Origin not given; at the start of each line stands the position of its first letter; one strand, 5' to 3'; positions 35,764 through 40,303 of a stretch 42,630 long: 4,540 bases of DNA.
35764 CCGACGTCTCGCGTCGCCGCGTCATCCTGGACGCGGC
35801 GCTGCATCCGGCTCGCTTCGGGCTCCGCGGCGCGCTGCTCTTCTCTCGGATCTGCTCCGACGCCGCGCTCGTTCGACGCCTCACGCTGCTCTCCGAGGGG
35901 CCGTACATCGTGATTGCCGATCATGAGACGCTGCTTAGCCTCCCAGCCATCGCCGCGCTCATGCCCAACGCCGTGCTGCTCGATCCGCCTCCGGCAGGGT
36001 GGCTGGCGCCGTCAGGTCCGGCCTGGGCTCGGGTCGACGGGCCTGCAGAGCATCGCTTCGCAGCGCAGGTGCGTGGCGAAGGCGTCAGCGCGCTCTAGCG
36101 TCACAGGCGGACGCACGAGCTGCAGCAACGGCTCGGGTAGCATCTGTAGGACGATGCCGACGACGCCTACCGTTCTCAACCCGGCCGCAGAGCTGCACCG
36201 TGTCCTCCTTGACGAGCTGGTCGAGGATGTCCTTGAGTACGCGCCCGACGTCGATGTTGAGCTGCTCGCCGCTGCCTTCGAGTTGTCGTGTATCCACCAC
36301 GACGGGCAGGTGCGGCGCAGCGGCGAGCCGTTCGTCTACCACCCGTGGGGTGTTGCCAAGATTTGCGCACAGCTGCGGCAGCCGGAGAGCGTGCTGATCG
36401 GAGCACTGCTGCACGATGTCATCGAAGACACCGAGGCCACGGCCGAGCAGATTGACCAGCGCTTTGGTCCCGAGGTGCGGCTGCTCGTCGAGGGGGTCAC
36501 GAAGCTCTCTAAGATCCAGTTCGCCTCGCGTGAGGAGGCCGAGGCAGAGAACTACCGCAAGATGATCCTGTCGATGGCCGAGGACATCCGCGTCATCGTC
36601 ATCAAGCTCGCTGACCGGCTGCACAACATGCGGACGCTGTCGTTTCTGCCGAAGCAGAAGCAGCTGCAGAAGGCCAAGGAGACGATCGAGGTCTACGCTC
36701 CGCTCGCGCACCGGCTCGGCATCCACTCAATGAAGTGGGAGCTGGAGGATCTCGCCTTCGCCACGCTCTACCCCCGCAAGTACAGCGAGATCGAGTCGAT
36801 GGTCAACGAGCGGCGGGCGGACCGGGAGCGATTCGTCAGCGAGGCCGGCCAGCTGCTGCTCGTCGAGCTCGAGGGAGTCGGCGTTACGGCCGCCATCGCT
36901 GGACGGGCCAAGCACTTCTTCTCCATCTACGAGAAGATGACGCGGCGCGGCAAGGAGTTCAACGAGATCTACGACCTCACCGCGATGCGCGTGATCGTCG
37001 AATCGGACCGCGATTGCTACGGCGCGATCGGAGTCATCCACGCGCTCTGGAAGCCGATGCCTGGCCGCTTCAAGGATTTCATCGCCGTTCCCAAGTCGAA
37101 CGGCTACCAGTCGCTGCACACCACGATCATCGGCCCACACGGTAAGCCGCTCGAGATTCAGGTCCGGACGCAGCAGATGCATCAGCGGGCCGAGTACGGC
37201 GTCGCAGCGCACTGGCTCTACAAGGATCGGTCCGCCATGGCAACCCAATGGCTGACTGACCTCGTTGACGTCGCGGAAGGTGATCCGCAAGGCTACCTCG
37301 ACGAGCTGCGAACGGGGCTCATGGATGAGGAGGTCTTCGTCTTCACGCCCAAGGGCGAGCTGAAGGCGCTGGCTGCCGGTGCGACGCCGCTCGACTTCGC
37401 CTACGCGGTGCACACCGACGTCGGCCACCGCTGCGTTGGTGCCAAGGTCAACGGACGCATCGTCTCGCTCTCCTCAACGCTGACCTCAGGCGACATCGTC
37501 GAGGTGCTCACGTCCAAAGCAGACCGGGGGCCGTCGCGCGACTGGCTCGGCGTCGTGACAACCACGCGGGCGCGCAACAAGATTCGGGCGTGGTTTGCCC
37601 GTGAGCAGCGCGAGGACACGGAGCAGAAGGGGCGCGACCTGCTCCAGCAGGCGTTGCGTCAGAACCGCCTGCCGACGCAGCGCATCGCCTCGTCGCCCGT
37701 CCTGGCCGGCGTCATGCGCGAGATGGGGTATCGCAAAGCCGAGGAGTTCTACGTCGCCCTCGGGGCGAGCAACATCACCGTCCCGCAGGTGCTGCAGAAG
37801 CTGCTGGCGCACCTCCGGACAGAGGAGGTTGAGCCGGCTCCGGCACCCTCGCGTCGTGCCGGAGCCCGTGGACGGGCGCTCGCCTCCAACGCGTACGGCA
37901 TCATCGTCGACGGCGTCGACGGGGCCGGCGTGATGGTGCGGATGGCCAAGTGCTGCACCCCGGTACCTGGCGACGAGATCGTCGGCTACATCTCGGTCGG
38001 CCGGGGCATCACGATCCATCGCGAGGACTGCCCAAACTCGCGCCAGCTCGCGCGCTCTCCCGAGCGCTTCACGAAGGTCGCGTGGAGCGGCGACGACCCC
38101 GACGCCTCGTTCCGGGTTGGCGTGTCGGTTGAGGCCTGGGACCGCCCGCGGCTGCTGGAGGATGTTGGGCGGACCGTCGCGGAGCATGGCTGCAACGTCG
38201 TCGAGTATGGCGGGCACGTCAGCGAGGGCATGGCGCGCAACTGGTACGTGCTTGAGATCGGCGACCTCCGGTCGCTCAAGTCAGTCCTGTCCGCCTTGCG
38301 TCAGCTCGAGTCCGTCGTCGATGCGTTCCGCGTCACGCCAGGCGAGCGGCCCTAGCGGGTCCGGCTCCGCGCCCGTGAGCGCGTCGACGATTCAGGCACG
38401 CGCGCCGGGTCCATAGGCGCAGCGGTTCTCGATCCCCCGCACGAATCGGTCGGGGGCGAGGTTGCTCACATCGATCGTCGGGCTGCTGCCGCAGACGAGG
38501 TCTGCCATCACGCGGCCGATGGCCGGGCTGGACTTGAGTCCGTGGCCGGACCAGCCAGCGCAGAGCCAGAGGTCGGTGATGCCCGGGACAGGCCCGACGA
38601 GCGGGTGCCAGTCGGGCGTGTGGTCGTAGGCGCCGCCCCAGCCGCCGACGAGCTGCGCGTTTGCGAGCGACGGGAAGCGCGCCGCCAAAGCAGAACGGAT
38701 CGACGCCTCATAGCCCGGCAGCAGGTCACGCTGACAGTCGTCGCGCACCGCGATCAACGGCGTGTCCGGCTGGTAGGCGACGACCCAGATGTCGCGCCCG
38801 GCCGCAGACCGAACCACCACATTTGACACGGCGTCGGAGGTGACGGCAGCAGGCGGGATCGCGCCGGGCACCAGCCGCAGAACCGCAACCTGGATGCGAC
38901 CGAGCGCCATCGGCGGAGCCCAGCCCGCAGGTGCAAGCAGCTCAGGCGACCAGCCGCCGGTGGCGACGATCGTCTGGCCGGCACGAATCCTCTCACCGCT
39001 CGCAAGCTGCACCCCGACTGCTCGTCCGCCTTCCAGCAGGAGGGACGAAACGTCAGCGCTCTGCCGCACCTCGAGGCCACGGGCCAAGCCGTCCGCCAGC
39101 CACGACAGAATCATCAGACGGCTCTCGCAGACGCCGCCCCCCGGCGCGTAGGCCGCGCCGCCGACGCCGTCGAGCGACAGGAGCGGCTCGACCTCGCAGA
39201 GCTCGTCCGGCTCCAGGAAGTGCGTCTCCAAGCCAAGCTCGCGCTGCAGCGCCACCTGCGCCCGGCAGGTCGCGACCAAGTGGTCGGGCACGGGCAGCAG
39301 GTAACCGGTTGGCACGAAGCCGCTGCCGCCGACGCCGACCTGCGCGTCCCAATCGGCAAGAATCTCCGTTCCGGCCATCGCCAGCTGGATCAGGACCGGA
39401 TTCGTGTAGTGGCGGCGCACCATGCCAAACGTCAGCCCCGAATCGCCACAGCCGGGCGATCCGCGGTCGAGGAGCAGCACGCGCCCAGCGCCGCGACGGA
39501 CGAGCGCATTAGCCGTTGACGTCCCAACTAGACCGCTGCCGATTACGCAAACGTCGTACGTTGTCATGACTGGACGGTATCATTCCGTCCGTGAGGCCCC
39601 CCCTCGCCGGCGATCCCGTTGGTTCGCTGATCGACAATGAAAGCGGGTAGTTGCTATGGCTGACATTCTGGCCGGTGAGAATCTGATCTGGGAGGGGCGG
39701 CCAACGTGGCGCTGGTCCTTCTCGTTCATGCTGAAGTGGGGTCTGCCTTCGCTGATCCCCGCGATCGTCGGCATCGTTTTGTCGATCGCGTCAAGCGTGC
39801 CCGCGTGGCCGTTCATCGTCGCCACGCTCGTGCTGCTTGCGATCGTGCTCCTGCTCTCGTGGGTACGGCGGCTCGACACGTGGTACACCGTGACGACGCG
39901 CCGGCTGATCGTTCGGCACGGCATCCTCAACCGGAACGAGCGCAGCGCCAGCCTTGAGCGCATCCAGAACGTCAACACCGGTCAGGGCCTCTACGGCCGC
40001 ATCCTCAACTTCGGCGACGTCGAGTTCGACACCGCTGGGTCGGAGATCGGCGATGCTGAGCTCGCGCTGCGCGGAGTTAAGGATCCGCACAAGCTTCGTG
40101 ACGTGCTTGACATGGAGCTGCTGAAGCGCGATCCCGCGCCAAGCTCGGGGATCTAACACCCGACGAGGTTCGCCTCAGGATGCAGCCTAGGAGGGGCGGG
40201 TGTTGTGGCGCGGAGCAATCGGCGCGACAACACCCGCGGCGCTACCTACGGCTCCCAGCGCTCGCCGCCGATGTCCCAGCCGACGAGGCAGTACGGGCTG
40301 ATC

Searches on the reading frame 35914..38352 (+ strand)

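Call 24: search_protein_families(library=pfam, proteins=[window:35914-38352:+], max_evalue=0.001)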
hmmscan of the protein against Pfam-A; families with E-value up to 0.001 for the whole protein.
window:35914-38352:+ (813 aa): 7 families
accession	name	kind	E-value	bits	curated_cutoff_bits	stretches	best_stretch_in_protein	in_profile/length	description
PF13328.12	HD_4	-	2.1e-45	154.7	27.2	1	121-270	1-155/156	HD domain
PF04607.23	RelA_SpoT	-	7.4e-42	142.6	27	1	330-439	1-111/113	Region found in RelA / SpoT proteins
PF02824.27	TGS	-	3.2e-21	75.5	22.2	1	474-533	1-60/60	TGS domain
PF01966.28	HD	-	3.6e-11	43.8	22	1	141-239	2-116/116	HD domain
PF13291.12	ACT_4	-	6.9e-10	39.9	27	1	731-806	3-80/80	ACT domain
PF19296.4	RelA_AH_RIS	-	4.3e-09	37.2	23.8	1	547-718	3-184/185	RelA/SpoT, AH and RIS domains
PF01842.31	ACT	-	0.00029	21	27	1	738-799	4-65/66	ACT domain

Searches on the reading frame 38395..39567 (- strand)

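Call 24: search_protein_families(library=pfam, proteins=[window:38395-39567:-], max_evalue=0.001)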
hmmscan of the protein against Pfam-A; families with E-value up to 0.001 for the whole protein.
window:38395-39567:- (391 aa): 5 families
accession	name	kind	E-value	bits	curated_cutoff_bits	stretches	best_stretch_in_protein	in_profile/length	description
PF01266.30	DAO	-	7.9e-53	180.6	27.9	1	5-357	1-353/353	FAD dependent oxidoreductase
PF00890.30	FAD_binding_2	-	1.6e-07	31.3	20.4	0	155-210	146-208/414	FAD binding domain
PF01134.28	GIDA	-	0.00052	19.6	22.1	0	166-205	112-150/391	Glucose inhibited division protein A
PF01494.25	FAD_binding_3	-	0.00065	19.5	22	0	4-35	2-32/349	FAD binding domain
PF00732.25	GMC_oxred_N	-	0.00088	19.6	23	0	155-215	132-201/218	GMC oxidoreductase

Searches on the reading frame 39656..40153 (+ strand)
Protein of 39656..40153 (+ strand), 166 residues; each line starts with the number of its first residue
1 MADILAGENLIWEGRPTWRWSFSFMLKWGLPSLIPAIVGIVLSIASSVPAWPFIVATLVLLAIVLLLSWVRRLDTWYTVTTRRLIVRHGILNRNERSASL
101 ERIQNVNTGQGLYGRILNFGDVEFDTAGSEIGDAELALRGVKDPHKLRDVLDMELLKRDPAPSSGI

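Call 24: search_protein_families(library=pfam, proteins=[window:39656-40153:+], max_evalue=0.001)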
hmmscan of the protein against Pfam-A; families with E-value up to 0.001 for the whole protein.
window:39656-40153:+ (166 aa): 1 family
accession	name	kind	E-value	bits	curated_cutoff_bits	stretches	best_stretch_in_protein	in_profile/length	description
PF03703.20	bPH_2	-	7.9e-21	74.5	22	1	75-150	4-77/78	Bacterial PH domain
